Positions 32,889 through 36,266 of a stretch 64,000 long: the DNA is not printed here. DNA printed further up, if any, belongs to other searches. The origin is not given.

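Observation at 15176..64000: Large accessory glyco-lipopeptide cluster directly after tRNA-Arg(ACG): candidate undescribed pathway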

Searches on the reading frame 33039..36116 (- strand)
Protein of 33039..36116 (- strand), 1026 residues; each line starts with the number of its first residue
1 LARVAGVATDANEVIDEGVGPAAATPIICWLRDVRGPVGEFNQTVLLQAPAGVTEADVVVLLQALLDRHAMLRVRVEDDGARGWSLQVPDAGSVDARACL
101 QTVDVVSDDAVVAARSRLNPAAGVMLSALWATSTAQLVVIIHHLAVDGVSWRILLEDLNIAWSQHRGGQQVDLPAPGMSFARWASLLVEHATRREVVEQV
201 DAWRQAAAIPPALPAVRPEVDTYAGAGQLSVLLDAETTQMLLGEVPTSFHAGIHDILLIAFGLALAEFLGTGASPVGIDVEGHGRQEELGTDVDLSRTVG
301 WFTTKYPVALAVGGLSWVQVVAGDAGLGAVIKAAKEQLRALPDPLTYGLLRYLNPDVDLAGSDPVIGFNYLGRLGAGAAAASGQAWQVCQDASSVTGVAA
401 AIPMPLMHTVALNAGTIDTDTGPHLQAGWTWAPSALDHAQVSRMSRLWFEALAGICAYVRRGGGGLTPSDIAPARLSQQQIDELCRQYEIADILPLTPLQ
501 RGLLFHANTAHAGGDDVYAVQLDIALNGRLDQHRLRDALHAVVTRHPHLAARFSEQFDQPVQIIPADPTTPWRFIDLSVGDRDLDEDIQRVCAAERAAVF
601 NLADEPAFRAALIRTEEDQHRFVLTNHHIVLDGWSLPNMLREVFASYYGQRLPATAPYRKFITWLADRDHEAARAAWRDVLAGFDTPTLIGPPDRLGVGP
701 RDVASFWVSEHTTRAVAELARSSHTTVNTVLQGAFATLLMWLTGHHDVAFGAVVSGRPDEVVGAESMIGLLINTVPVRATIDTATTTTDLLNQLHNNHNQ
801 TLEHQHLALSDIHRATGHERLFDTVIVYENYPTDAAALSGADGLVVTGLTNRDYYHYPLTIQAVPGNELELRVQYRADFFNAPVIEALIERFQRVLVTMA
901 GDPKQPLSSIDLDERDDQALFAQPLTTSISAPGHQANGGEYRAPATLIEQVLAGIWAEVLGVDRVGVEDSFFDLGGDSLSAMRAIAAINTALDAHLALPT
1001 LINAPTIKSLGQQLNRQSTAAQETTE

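Call 33: find_homologous_proteins(query=window:33039-36116:-, max_evalue=1e-30)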
Query window:33039-36116:- (1026 aa): 4260 proteins with E <= 1e-30 among 8000 candidates; the best 120 are listed.
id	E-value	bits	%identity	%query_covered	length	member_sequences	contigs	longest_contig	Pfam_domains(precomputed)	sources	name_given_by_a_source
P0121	0.0e+0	1913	81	100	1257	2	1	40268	PF00668.26,PF00550.32,PF13193.13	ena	-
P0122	0.0e+0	1816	77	100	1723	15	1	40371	PF00668.26,PF00550.32,PF00501.35,PF13193.13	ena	-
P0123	0.0e+0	1751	75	100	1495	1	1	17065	PF00668.26,PF00550.32,PF00501.35,PF13193.13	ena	-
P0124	0.0e+0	1735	74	100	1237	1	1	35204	PF00668.26,PF00550.32,PF13193.13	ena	-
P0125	0.0e+0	1726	73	100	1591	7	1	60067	PF00668.26,PF00550.32,PF00501.35,PF13193.13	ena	-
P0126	0.0e+0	1722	74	99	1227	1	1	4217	PF00668.26,PF00550.32,PF13193.13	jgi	jgi:non-ribosomal peptide synthase protein (TIGR01720 family)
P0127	0.0e+0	1713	73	100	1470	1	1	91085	PF00668.26,PF00550.32,PF00501.35,PF13193.13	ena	-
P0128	0.0e+0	1707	72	100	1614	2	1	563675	PF00668.26,PF00550.32,PF00501.35,PF13193.13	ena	-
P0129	0.0e+0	1691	72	100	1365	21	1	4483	PF00668.26,PF00550.32,PF00501.35,PF13193.13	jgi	jgi:non-ribosomal peptide synthase protein (TIGR01720 family)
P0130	0.0e+0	1689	73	99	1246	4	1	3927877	PF00668.26,PF00550.32,PF13193.13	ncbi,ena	-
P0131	0.0e+0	1676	72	99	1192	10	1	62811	PF00668.26,PF00550.32,PF13193.13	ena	-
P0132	0.0e+0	1668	72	99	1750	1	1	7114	PF00668.26,PF00550.32,PF00501.35,PF13193.13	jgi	jgi:glycopeptidolipid biosynthesis protein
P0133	0.0e+0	1666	71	98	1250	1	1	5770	PF00668.26,PF00550.32,PF13193.13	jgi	jgi:non-ribosomal peptide synthase protein (TIGR01720 family)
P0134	0.0e+0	1664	70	100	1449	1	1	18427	PF00668.26,PF00550.32,PF00501.35,PF13193.13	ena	-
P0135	0.0e+0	1651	74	97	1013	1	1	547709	PF00668.26,PF00550.32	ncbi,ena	-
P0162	0.0e+0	1551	66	100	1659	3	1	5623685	PF00668.26,PF00550.32,PF00501.35,PF13193.13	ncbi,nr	ncbi:amino acid adenylation domain-containing protein [Mycolicibacterium holsaticum DSM 44478 = JCM 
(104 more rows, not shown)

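Call 34: find_encoding_contigs(protein=P0121, flank=10000, max_places=3)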
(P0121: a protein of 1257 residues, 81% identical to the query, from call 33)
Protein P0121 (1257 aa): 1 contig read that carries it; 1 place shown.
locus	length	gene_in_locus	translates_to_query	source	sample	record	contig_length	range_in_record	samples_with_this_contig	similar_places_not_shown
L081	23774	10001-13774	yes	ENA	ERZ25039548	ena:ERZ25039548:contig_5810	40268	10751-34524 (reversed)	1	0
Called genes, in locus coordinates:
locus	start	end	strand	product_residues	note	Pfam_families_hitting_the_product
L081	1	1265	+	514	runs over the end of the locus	PF00668:Condensation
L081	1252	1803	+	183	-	PF00668:Condensation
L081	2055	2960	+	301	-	PF00668:Condensation, PF00501:AMP-binding (weak)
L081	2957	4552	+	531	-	PF00501:AMP-binding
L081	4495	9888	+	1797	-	PF00668:Condensation, PF00501:AMP-binding, PF13193:AMP-binding_C, PF00550:PP-binding, PF00668:Condensation, PF00501:AMP-binding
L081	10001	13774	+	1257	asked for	PF13193:AMP-binding_C, PF00550:PP-binding, PF00668:Condensation, PF00550:PP-binding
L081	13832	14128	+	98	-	PF00668:Condensation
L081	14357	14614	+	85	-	-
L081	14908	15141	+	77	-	PF00668:Condensation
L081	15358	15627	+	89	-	PF00501:AMP-binding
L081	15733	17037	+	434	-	PF00501:AMP-binding, PF13193:AMP-binding_C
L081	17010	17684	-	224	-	PF04140:ICMT, PF04191:PEMT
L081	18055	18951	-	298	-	-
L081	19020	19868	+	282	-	PF00501:AMP-binding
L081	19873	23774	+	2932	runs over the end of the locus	PF00501:AMP-binding, PF00550:PP-binding, PF00109:ketoacyl-synt, PF02801:Ketoacyl-synt_C, PF16197:KAsynt_C_assoc, PF22621:CurL-like_PKS_C, PF00698:Acyl_transf_1, PF21089:PKS_DH_N, +12 more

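Call 35: find_encoding_contigs(protein=P0130, flank=10000, max_places=3)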
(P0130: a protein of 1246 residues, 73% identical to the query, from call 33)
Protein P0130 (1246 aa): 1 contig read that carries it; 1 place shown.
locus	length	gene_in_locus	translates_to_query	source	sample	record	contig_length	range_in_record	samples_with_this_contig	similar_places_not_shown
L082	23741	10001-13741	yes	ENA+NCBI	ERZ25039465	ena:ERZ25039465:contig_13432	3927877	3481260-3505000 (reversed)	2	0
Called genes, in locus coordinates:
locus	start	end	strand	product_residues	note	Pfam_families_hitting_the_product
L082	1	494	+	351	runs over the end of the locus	PF00550:PP-binding, PF00668:Condensation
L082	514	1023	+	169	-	-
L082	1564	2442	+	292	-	PF00668:Condensation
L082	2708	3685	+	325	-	PF00501:AMP-binding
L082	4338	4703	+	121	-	PF00668:Condensation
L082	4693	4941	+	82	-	-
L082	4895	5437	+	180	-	PF00668:Condensation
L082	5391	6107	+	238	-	PF00501:AMP-binding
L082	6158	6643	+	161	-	PF00501:AMP-binding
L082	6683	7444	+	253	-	PF13193:AMP-binding_C (weak), PF00550:PP-binding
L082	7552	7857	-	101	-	-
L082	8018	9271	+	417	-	PF00668:Condensation, PF00501:AMP-binding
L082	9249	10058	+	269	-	PF00501:AMP-binding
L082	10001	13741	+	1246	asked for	PF13193:AMP-binding_C, PF00550:PP-binding, PF00668:Condensation, PF00550:PP-binding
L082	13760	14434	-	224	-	PF04140:ICMT, PF04191:PEMT, PF01222:ERG4_ERG24 (faint)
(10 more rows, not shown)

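Call 75: find_encoding_contigs(protein=P0128, flank=10000, max_places=2)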
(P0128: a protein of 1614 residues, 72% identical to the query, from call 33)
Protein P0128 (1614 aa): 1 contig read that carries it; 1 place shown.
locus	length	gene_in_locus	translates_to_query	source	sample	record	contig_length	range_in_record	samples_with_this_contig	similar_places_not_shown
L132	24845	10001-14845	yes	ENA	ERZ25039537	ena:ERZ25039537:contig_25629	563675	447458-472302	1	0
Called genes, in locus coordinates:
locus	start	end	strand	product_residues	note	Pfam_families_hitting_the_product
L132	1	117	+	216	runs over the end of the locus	PF00501:AMP-binding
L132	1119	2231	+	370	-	PF00668:Condensation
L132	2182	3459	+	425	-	PF00501:AMP-binding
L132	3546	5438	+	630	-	PF00550:PP-binding, PF00668:Condensation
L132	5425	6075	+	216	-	PF00668:Condensation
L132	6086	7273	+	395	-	PF00668:Condensation, PF00501:AMP-binding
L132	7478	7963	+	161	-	PF00501:AMP-binding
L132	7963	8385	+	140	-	PF13193:AMP-binding_C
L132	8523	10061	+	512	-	PF00668:Condensation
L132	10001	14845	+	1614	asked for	PF00501:AMP-binding, PF13193:AMP-binding_C, PF00550:PP-binding, PF00668:Condensation, PF00550:PP-binding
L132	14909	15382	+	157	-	-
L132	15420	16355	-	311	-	-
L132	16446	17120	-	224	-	PF04140:ICMT, PF04191:PEMT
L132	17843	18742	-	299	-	PF13276:HTH_21, PF00665:rve, PF13683:rve_3, PF13333:rve_2 (faint)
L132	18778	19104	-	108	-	PF01527:HTH_Tnp_1 (weak)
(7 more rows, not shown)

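Call 76: find_encoding_contigs(protein=P0162, flank=10000, max_places=2)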
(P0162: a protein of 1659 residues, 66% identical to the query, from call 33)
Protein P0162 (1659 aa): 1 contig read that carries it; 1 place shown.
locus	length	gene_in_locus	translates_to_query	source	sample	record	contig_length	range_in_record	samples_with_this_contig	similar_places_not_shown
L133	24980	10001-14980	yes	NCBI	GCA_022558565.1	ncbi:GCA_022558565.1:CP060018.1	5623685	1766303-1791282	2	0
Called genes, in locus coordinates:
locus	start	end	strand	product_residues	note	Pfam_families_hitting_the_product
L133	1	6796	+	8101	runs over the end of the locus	-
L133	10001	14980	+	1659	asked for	PF00501:AMP-binding, PF13193:AMP-binding_C, PF00550:PP-binding, PF00668:Condensation, PF00550:PP-binding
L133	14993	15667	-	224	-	PF04140:ICMT, PF04191:PEMT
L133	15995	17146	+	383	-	PF05853:BKACE, PF13370:Fer4_13 (weak), PF13459:Fer4_15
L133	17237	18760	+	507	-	PF00501:AMP-binding, PF13193:AMP-binding_C (weak)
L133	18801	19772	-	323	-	PF08240:ADH_N, PF00107:ADH_zinc_N, PF13602:ADH_zinc_N_2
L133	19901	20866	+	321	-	PF00561:Abhydrolase_1, PF12146:Hydrolase_4, PF12697:Abhydrolase_6, PF12695:Abhydrolase_5 (faint)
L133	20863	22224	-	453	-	PF00890:FAD_binding_2 (weak), PF01266:DAO, PF07992:Pyr_redox_2 (weak), PF12831:FAD_oxidored (weak), PF13450:NAD_binding_8, PF01593:Amino_oxidase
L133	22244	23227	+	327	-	PF00296:Bac_luciferase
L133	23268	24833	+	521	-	PF01946:Thi4 (faint), PF00070:Pyr_redox (faint), PF00743:FMO-like, PF01266:DAO (weak), PF07992:Pyr_redox_2, PF13450:NAD_binding_8, PF13738:Pyr_redox_3, PF13434:Lys_Orn_oxgnase (weak)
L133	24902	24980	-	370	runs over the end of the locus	-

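Call 77: find_encoding_contigs(protein=P0135, flank=10000, max_places=2)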
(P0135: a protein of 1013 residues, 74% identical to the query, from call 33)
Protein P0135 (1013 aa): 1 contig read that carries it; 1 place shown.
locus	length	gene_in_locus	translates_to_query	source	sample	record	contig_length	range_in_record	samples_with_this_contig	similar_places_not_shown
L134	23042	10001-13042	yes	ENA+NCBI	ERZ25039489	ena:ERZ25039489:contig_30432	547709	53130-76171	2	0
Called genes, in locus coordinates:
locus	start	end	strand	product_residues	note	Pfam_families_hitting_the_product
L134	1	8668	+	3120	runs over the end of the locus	PF00668:Condensation, PF00501:AMP-binding, PF13193:AMP-binding_C, PF00550:PP-binding, PF00668:Condensation, PF00501:AMP-binding, PF13193:AMP-binding_C, PF00550:PP-binding, +2 more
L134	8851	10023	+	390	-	PF00501:AMP-binding, PF13193:AMP-binding_C, PF00550:PP-binding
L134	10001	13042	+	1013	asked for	PF00668:Condensation, PF00550:PP-binding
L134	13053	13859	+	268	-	PF03141:Methyltransf_29 (weak), PF13489:Methyltransf_23, PF01209:Ubie_methyltran, PF13847:Methyltransf_31, PF08241:Methyltransf_11, PF08242:Methyltransf_12, PF13649:Methyltransf_25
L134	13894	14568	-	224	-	PF04140:ICMT, PF04191:PEMT, PF01222:ERG4_ERG24 (weak)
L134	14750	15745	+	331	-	-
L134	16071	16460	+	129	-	PF27111:Rv1352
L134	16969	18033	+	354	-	PF00155:Aminotran_1_2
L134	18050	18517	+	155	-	PF14231:GXWXG, PF14232:DUF4334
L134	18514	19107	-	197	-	PF11716:MDMPI_N (faint)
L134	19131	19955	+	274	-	PF00378:ECH_1, PF16113:ECH_2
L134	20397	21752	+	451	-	PF00144:Beta-lactamase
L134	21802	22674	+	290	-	PF02353:CMAS, PF13489:Methyltransf_23, PF08241:Methyltransf_11 (weak), PF08242:Methyltransf_12, PF13649:Methyltransf_25, PF13847:Methyltransf_31 (weak)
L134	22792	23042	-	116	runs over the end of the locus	PF01047:MarR, PF01638:HxlR (weak), PF12802:MarR_2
